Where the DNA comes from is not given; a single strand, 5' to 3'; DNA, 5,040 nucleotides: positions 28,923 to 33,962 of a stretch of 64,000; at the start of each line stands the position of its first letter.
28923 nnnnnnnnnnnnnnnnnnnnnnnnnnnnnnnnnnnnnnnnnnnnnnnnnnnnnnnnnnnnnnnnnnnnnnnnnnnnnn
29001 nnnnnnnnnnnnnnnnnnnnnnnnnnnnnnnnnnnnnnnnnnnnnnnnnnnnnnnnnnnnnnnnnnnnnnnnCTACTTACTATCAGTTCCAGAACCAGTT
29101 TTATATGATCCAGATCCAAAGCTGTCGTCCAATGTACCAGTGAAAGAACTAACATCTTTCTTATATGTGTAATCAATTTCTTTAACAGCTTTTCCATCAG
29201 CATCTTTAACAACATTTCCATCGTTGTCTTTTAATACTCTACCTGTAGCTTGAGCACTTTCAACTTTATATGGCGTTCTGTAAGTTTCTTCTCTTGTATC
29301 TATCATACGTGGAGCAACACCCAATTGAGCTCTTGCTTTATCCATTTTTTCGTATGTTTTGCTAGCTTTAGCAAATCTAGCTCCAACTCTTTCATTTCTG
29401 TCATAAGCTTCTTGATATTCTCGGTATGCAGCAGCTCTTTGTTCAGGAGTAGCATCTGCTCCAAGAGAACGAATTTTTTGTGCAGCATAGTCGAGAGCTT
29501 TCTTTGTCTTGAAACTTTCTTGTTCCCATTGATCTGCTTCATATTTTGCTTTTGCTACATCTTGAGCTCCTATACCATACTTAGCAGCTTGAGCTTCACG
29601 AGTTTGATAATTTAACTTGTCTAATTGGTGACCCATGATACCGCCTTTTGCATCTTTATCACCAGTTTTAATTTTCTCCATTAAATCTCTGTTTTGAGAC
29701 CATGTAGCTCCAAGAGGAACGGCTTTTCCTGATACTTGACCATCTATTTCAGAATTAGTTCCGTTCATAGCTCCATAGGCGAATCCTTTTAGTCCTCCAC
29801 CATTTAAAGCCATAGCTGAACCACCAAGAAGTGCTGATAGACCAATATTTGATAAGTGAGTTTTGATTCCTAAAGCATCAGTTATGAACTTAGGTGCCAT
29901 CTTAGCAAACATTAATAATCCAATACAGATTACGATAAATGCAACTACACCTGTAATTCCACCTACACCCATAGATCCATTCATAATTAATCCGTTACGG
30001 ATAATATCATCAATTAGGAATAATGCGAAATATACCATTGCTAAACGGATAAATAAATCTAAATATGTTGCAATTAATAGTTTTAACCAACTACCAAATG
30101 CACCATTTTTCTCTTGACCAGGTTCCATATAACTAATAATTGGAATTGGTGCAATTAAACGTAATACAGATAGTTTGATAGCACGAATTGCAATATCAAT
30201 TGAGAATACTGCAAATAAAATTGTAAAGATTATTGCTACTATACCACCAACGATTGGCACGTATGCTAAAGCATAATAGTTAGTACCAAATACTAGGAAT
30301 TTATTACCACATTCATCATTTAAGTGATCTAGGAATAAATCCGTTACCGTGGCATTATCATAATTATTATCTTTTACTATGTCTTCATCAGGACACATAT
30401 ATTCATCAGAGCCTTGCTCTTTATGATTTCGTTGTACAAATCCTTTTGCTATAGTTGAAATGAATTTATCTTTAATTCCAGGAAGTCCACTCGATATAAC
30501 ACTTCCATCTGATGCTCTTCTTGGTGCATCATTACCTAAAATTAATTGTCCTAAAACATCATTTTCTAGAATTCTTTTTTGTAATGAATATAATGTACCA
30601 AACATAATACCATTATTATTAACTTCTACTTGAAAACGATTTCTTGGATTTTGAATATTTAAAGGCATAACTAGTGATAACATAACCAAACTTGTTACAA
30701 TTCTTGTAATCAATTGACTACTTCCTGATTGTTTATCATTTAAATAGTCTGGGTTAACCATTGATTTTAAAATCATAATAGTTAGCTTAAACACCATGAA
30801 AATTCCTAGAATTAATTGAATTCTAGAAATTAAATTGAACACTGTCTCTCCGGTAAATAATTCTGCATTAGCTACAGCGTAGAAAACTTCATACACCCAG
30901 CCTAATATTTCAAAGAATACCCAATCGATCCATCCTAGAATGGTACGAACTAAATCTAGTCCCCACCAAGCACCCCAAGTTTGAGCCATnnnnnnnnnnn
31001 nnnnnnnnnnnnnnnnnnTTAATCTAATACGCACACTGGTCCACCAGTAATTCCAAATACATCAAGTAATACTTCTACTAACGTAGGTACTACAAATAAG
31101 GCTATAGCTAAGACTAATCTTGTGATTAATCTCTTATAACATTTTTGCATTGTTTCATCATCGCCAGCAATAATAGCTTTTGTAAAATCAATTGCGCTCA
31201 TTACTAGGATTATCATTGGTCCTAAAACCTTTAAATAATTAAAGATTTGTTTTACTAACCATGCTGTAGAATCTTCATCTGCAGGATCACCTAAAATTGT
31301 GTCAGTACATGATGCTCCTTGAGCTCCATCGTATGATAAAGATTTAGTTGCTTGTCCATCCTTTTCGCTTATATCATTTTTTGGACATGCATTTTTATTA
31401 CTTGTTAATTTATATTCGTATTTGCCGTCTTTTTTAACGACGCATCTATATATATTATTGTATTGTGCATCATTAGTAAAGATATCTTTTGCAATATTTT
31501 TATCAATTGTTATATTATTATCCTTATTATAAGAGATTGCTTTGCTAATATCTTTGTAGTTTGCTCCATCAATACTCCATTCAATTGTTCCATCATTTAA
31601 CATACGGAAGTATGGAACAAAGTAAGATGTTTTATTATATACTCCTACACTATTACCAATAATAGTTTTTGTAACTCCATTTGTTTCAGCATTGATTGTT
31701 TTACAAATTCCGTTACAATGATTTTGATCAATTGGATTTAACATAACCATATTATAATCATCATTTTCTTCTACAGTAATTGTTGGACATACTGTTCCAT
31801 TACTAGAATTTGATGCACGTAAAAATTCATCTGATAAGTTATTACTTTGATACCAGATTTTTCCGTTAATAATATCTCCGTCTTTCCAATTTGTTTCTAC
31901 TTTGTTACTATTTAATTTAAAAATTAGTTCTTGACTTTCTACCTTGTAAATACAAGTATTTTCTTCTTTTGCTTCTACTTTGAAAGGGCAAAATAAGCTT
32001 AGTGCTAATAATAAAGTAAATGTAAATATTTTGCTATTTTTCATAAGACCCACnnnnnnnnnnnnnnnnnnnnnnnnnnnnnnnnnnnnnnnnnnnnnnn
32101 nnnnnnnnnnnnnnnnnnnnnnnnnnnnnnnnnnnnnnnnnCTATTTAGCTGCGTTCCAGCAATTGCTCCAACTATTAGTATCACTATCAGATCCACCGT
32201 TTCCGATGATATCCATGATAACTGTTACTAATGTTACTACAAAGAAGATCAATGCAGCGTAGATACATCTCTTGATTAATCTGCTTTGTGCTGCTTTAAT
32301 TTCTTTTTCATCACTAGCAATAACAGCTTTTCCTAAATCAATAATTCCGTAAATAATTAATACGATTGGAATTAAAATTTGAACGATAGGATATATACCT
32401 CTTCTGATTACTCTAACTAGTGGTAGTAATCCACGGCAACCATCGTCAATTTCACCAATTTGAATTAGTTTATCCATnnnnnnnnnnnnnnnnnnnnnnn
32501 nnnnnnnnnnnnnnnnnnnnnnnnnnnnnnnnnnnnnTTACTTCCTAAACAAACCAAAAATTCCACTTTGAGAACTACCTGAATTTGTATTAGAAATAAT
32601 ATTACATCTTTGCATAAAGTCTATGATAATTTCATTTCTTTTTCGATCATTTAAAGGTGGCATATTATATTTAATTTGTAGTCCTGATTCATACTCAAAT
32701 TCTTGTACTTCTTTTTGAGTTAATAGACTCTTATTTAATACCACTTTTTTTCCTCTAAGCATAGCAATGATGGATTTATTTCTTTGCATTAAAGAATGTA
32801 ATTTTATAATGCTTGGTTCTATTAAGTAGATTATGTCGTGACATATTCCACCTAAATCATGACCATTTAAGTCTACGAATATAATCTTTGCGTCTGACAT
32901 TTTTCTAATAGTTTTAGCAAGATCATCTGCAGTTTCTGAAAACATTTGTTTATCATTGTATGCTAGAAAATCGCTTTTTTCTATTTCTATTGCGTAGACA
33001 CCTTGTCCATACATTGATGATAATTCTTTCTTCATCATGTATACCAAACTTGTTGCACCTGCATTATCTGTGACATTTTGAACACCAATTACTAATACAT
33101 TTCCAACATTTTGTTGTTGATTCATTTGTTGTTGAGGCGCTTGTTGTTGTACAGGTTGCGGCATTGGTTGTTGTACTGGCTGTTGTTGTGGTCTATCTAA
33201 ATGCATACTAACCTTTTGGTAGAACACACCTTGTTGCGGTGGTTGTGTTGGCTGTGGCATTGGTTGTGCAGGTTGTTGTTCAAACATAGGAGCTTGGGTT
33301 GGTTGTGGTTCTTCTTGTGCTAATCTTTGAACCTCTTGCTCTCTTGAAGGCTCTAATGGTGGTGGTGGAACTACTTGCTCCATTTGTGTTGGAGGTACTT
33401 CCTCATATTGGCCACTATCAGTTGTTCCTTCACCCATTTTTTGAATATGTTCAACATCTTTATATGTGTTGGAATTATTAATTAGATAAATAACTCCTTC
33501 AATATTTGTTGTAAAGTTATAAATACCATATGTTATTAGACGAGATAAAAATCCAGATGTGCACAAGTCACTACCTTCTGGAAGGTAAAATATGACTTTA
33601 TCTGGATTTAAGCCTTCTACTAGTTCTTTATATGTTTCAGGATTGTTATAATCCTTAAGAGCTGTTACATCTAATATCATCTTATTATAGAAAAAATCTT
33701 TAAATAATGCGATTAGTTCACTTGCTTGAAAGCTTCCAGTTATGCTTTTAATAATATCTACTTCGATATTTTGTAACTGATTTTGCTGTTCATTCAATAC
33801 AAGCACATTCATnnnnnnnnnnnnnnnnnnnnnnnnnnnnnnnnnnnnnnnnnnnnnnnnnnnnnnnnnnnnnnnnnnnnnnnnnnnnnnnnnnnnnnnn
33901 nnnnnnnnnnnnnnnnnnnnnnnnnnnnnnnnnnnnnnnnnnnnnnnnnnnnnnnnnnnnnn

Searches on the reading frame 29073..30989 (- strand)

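Call 36: search_protein_families(library=pfam, proteins=[window:29073-30989:-], max_evalue=0.001)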
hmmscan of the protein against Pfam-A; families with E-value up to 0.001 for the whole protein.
window:29073-30989:- (638 aa): 1 family
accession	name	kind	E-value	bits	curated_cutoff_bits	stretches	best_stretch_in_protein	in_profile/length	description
PF19597.4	TrbL_4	-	2e-08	34.4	27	1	238-370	137-245/276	Conjugal transfer protein TrbL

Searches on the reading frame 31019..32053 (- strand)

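Call 36: search_protein_families(library=pfam, proteins=[window:31019-32053:-], max_evalue=0.001)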
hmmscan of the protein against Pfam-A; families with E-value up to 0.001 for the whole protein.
window:31019-32053:- (344 aa): 1 family
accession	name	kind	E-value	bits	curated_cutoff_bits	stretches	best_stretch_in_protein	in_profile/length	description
PF18895.5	T4SS_pilin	-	5.7e-05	23.5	26.6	1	267-329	9-71/71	Type IV secretion system pilin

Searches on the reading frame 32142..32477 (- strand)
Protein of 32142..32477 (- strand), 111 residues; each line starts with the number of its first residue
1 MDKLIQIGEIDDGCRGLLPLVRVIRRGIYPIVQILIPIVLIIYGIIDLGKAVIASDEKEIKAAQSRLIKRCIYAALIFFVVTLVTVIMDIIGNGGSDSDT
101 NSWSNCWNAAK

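Call 81: search_protein_families(library=pfam, proteins=[window:32142-32477:-], max_evalue=0.1)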
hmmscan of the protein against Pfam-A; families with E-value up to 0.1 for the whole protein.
window:32142-32477:- (111 aa): 4 families
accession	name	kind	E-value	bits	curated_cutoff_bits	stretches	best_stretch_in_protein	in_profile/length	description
PF07937.16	DUF1686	-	0.0061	17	25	1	38-102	94-155/182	Protein of unknown function (DUF1686)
PF18895.5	T4SS_pilin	-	0.013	16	26.6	1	27-86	11-70/71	Type IV secretion system pilin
PF01943.22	Polysacc_synt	-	0.024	14.5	28.2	1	18-87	24-94/274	Polysaccharide biosynthesis protein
PF12428.13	DUF3675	-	0.037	15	24.3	1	49-97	44-92/119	Protein of unknown function (DUF3675)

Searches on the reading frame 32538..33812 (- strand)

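Call 8: search_protein_families(library=ncbifam, proteins=[window:32538-33812:-], max_evalue=0.01)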
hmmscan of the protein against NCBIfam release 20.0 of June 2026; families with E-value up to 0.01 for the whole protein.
window:32538-33812:- (424 aa): 1 family
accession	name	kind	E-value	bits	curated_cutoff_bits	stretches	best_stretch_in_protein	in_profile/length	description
TIGR04526.1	predic_Ig_block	subfamily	0.00025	20.1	150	1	119-275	53-193/693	putative immunoglobulin-blocking virulence protein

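Call 81: search_protein_families(library=pfam, proteins=[window:32538-33812:-], max_evalue=0.1)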
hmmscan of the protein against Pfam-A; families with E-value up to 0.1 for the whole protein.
window:32538-33812:- (424 aa): 0 families
